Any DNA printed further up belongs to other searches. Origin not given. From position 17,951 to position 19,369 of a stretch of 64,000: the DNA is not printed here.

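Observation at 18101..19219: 372-aa protein of unknown family as terminal gene of the RiPP operon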

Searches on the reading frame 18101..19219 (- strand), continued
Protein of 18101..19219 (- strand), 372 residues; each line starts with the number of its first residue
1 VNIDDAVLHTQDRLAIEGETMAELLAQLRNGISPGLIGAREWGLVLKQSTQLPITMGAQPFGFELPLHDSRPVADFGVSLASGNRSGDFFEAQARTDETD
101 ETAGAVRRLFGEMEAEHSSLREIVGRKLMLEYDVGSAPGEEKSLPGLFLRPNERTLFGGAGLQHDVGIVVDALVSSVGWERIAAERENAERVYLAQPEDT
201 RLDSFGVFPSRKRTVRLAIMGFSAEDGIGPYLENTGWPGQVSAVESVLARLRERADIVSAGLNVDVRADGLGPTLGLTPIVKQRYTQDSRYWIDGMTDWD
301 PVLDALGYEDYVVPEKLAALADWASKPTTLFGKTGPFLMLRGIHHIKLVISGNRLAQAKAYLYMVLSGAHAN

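Call 31: find_related_loci(query=A1, collection=genome_contigs, flank=10000)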
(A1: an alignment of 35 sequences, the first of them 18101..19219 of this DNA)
Query A1 (372 aa) in genome_contigs; peptide patterns used: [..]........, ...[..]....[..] (x = any residue, [..] = any of these).
312 stretches matched a pattern; 295 encode a relative of the query (tblastn E <= 1e-3); the best 80 are kept; 80 distinct loci.
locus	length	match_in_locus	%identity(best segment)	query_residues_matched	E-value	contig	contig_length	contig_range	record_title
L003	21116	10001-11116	95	1-372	0e+0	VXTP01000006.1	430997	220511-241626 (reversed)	MAG: Gemmatimonadetes bacterium isolate SB0665_bin_8 NODE_5_length_430997_cov_13.586640, whole genome shotgun sequence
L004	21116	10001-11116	93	1-372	0e+0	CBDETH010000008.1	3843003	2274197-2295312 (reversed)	MAG: bacterium isolate a37c322d-fd18-4de0-acdf-9ec38001f2fc genome assembly, contig: contig_8, whole genome shotgun sequ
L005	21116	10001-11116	93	1-372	0e+0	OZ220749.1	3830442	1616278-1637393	MAG: bacterium isolate 072a604d-d951-4d4f-bb27-b5f30d89a258 genome assembly, chromosome: 1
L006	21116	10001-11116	92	1-372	0e+0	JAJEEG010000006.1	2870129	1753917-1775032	MAG: Candidatus Latescibacterota bacterium isolate p16x34bins.14 k141_287726, whole genome shotgun sequence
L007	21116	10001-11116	90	1-372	0e+0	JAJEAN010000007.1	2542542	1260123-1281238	MAG: Candidatus Latescibacterota bacterium isolate jk18x7bins.54 k141_2599900, whole genome shotgun sequence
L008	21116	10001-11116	83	1-372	0e+0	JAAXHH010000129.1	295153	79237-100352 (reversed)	MAG: Candidatus Latescibacterota bacterium isolate Plut_88884 unfiltered_Plut_88884_genomic_contig_200116, whole genome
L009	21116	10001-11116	94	1-372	0e+0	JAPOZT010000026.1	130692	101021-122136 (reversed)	MAG: Gemmatimonadetes bacterium isolate IRC1_bin_16 NODE_130_length_130692_cov_20.5271, whole genome shotgun sequence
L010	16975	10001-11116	78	1-372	0e+0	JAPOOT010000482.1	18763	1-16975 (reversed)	MAG: Gemmatimonadetes bacterium isolate APA_bin_41 c_000000258596, whole genome shotgun sequence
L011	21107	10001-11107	79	1-369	0e+0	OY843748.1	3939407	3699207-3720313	MAG: bacterium isolate 9408d56b-0626-48ff-8cc4-40385ffb9045 genome assembly, chromosome: 1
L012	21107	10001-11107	77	1-369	0e+0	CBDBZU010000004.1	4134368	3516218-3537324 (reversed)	MAG: bacterium isolate 14075d2c-179b-4e0f-9294-86ba791e4164 genome assembly, contig: contig_4, whole genome shotgun sequ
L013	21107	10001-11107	77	1-369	0e+0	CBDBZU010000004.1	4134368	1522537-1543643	MAG: bacterium isolate 14075d2c-179b-4e0f-9294-86ba791e4164 genome assembly, contig: contig_4, whole genome shotgun sequ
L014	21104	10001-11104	79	1-369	0e+0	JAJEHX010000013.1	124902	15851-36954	MAG: Candidatus Latescibacterota bacterium isolate p16x63bins.21 k141_407005, whole genome shotgun sequence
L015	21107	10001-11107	75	1-369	0e+0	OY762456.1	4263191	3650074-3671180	MAG: Pseudomonadales bacterium isolate 55de8a68-c5b3-443f-b747-9f40e672fbd7 genome assembly, chromosome: 1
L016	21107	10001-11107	76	1-369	0e+0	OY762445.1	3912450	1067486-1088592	MAG: bacterium isolate 4d88f91b-64ba-49ef-9c7d-4906d56127d1 genome assembly, chromosome: 1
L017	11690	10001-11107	75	1-369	0e+0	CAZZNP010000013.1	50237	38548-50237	MAG TPA_asm: uncultured Gemmatimonadota bacterium isolate SRP109090_co2_50 genome assembly, contig: NODE_784_length_5023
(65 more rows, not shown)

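Call 55: find_encoding_contigs(protein=P0200, flank=8000, max_places=3)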
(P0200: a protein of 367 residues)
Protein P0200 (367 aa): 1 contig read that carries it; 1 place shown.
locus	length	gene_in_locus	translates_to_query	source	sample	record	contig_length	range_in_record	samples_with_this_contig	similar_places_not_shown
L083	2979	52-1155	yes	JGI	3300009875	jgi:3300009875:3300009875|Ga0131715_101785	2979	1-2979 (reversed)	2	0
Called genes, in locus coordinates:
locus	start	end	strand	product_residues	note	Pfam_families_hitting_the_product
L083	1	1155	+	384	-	?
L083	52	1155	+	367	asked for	-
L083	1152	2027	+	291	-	-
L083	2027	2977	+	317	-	?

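Call 56: find_encoding_contigs(protein=P0146, flank=8000, max_places=3)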
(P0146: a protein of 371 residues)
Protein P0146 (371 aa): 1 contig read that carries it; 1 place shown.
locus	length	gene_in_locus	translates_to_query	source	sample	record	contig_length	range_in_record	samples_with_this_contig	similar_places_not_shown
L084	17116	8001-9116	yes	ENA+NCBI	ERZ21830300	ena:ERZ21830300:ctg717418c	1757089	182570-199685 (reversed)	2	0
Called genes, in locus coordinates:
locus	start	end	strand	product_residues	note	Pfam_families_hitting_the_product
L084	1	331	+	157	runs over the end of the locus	PF01252:Peptidase_A8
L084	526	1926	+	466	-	PF13241:NAD_binding_7, PF14824:Sirohm_synth_M, PF10414:CysG_dimeriser, PF00590:TP_methylase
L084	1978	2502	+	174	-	PF00578:AhpC-TSA, PF08534:Redoxin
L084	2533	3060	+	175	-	PF01923:Cob_adeno_trans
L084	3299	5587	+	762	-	PF21084:WHD_DUF4423_like (weak), PF02624:YcaO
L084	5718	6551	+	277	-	PF07044:DUF1329 (weak), PF17131:TP_0789-like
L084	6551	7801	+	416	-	PF06980:DUF1302 (faint)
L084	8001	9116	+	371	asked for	-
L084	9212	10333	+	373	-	-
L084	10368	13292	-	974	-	PF00664:ABC_membrane, PF00005:ABC_tran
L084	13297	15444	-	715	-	PF03412:Peptidase_C39, PF00664:ABC_membrane, PF00005:ABC_tran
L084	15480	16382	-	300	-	-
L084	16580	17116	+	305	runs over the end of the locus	PF02353:CMAS, PF13489:Methyltransf_23, PF01209:Ubie_methyltran, PF13847:Methyltransf_31, PF08241:Methyltransf_11, PF08242:Methyltransf_12, PF13649:Methyltransf_25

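Call 57: find_encoding_contigs(protein=P0230, flank=8000, max_places=2)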
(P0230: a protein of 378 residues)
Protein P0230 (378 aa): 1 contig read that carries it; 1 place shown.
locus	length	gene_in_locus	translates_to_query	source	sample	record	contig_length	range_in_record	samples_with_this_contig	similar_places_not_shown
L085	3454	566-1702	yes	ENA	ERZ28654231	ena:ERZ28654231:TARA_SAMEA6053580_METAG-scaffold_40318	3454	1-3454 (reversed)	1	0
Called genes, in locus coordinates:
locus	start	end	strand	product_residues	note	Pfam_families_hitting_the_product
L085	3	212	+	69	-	?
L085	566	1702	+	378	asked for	-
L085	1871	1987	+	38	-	-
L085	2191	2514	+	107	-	-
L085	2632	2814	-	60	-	-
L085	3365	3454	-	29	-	?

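Call 58: find_encoding_contigs(protein=P0266, flank=8000, max_places=2)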
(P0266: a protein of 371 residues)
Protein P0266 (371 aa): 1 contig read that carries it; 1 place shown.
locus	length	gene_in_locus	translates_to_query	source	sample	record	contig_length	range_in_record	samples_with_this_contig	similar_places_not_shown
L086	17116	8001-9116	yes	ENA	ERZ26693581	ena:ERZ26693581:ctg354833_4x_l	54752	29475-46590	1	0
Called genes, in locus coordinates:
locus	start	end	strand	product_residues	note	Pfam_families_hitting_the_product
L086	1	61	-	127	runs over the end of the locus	-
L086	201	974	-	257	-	-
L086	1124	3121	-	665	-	PF13249:SQHop_cyclase_N, PF00432:Prenyltrans (faint), PF13243:SQHop_cyclase_C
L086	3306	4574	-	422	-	PF00873:ACR_tran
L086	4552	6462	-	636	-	PF00873:ACR_tran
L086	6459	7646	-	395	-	PF25917:BSH_RND (weak), PF25967:RND-MFP_C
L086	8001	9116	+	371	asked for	-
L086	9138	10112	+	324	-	-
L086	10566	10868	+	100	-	PF02979:NHase_alpha (faint), PF14407:Frankia_peptide (faint)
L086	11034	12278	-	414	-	PF00665:rve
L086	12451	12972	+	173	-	-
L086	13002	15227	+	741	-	PF03412:Peptidase_C39, PF00664:ABC_membrane, PF00005:ABC_tran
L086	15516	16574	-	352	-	-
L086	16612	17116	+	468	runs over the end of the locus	PF00664:ABC_membrane, PF00005:ABC_tran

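Call 59: find_encoding_contigs(protein=P0176, flank=8000, max_places=2)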
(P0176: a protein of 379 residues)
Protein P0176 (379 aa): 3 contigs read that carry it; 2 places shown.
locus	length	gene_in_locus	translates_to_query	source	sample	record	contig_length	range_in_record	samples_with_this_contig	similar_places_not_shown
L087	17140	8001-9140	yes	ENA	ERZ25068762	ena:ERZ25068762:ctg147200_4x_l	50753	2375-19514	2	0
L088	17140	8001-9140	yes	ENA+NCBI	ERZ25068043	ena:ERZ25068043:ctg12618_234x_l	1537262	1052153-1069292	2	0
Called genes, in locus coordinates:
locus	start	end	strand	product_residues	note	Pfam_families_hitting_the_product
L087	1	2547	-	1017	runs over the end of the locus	-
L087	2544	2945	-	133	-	-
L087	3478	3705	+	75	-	-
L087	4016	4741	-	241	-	-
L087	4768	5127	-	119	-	-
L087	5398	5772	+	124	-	-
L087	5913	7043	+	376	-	PF01807:Zn_ribbon_DnaG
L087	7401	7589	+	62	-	-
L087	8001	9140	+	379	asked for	-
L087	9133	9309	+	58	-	-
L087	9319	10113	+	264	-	PF25917:BSH_RND (faint), PF25973:BSH_CzcB (faint), PF00364:Biotin_lipoyl (faint), PF25919:BSH_CusB (weak)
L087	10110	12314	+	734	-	PF03412:Peptidase_C39, PF00664:ABC_membrane, PF00005:ABC_tran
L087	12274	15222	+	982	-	PF00664:ABC_membrane, PF00005:ABC_tran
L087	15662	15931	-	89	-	PF02979:NHase_alpha (weak)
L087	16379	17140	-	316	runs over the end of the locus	PF00126:HTH_1, PF03466:LysR_substrate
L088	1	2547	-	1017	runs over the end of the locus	-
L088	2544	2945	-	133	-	-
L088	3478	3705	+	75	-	-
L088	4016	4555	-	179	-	-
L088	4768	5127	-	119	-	-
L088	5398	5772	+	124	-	-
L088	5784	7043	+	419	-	PF01807:Zn_ribbon_DnaG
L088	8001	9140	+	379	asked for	-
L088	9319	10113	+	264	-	PF25917:BSH_RND (faint), PF25973:BSH_CzcB (faint), PF00364:Biotin_lipoyl (faint), PF25919:BSH_CusB (weak)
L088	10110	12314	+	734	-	PF03412:Peptidase_C39, PF00664:ABC_membrane, PF00005:ABC_tran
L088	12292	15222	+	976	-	PF00664:ABC_membrane, PF00005:ABC_tran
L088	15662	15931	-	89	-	PF02979:NHase_alpha (weak)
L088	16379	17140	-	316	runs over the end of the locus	PF00126:HTH_1, PF03466:LysR_substrate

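Call 66: find_encoding_contigs(protein=P0215, flank=8000, max_places=2)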
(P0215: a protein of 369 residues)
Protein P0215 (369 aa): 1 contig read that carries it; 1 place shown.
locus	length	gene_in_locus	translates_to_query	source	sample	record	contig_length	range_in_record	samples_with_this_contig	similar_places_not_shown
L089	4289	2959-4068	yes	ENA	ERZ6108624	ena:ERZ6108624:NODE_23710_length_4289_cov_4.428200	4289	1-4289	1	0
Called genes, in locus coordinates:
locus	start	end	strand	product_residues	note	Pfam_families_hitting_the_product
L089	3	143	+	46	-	?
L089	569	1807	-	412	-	PF25917:BSH_RND (weak), PF25973:BSH_CzcB (faint)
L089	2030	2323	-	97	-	-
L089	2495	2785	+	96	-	PF02979:NHase_alpha (faint)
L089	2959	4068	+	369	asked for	-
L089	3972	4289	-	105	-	?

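Call 67: find_encoding_contigs(protein=P0247, flank=8000, max_places=2)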
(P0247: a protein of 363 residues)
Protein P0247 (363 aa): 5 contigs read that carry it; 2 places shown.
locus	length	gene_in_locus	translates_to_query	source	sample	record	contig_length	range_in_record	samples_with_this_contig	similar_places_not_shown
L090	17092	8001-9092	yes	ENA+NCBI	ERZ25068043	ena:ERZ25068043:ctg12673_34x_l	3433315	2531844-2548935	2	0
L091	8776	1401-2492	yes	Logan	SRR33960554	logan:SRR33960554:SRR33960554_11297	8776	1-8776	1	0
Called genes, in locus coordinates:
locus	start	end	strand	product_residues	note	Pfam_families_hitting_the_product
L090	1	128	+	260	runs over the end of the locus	PF00561:Abhydrolase_1, PF12146:Hydrolase_4, PF12697:Abhydrolase_6, PF03096:Ndr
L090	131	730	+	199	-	PF02798:GST_N, PF13417:GST_N_3, PF13409:GST_N_2, PF00043:GST_C, PF13410:GST_C_2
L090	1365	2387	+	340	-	PF01548:DEDD_Tnp_IS110, PF02371:Transposase_20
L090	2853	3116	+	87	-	PF02979:NHase_alpha (weak)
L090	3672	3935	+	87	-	PF02979:NHase_alpha (weak)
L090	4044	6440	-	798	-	PF21084:WHD_DUF4423_like (weak), PF02624:YcaO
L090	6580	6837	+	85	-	PF02979:NHase_alpha (faint)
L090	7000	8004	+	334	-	-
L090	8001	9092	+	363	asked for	-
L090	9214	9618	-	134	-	PF12172:zf-ChsH2, PF01796:OB_ChsH2_C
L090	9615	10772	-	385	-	PF22691:Thiolase_C_1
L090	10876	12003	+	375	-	PF07995:GSDH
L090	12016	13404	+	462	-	PF01425:Amidase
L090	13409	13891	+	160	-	PF02464:CinA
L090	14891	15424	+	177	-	-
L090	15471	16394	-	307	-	PF00892:EamA (faint)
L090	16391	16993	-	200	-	PF01323:DSBA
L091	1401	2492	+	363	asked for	-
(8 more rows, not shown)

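Call 73: search_protein_families(library=pfam, proteins=[L090:7000-8004:+, L086:9138-10112:+, L001:8700-10001:+], max_evalue=0.1)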
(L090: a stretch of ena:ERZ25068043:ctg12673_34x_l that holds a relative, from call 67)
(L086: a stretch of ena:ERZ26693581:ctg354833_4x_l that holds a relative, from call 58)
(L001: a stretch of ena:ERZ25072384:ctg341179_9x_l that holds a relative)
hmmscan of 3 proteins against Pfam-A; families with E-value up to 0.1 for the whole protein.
L090:7000-8004:+ (334 aa): 0 families

L086:9138-10112:+ (324 aa): 0 families

L001:8700-10001:+ (433 aa): 5 families
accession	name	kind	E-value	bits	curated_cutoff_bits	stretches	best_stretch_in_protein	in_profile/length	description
PF13243.12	SQHop_cyclase_C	-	1.5e-06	27.9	26.1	1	352-392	247-287/319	Squalene-hopene cyclase C-terminal domain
PF14407.11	Frankia_peptide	-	4.2e-05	24.2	48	1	7-35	1-29/63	Ribosomally synthesized peptide prototyped by Frankia Franean1_4349.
PF02979.21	NHase_alpha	-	5.5e-05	23.1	27.2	1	19-66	115-161/184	Nitrile hydratase, alpha chain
PF00432.27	Prenyltrans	-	0.017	15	26.5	1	340-401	68-130/304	Prenyltransferase alpha-alpha toroid domain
PF13249.12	SQHop_cyclase_N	-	0.018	14.7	26.2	0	349-390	24-65/291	Squalene-hopene cyclase N-terminal domain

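Call 84: find_related_loci(query=A5, collection=metagenome_contigs, flank=6000)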
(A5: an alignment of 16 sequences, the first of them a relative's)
Query A5 (378 aa) in metagenome_contigs; peptide patterns used: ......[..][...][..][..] (x = any residue, [..] = any of these).
260 stretches matched a pattern; 34 encode a relative of the query (tblastn E <= 1e-3); 34 distinct loci.
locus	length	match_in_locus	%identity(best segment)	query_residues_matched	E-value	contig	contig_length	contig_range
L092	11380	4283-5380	50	1-367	2e-122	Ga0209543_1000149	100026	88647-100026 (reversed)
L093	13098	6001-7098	50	1-367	2e-122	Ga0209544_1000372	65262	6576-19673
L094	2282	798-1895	51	1-367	4e-126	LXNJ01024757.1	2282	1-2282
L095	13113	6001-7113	53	1-369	2e-119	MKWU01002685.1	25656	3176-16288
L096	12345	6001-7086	51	1-367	3e-118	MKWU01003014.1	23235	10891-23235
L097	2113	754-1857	48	1-367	7e-123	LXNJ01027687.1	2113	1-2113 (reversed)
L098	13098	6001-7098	49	1-367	5e-112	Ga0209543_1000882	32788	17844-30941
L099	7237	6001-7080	49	1-367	2e-110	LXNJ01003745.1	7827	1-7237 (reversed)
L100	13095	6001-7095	49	1-370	2e-109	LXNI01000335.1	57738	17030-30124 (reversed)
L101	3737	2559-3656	43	1-367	2e-110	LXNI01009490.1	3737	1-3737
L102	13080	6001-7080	48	1-367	3e-108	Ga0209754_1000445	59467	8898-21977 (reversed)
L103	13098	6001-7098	45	1-367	3e-108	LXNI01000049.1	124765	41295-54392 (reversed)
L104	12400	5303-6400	44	1-367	4e-108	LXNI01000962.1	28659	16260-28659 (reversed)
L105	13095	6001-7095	44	1-367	1e-107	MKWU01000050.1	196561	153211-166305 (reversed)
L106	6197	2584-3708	43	1-376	2e-107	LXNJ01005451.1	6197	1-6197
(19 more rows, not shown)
